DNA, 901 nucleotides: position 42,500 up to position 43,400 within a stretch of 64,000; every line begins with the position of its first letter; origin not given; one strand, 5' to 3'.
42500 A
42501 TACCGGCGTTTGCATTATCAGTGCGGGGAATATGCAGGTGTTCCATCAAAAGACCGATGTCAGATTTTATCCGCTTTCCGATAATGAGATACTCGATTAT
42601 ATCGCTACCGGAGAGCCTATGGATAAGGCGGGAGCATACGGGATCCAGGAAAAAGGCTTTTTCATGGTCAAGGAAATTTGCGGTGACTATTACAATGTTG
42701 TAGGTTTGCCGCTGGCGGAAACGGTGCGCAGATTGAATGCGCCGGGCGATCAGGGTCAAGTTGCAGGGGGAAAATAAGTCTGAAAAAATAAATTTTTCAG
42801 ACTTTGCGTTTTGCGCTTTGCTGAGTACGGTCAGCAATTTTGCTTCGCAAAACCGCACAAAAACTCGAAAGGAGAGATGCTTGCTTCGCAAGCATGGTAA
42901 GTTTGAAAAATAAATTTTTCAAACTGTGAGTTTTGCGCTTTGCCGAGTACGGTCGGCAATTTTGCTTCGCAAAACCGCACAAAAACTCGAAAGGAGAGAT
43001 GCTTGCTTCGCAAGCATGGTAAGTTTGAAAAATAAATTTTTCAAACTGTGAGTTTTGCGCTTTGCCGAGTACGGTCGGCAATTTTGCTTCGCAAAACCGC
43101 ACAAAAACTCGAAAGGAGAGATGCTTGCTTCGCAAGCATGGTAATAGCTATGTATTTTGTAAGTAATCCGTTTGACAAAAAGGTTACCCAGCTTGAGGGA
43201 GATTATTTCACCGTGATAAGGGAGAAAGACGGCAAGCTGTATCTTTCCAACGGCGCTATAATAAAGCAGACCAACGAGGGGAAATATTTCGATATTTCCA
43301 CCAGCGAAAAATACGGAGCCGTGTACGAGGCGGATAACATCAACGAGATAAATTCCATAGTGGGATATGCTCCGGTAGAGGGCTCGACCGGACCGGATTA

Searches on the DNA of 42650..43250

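Call 79: search_rna_families(source=window, start=42650, end=43250, threshold=evalue, max_evalue=1)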
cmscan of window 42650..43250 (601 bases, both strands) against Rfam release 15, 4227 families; matches with E-value up to 1: 0.
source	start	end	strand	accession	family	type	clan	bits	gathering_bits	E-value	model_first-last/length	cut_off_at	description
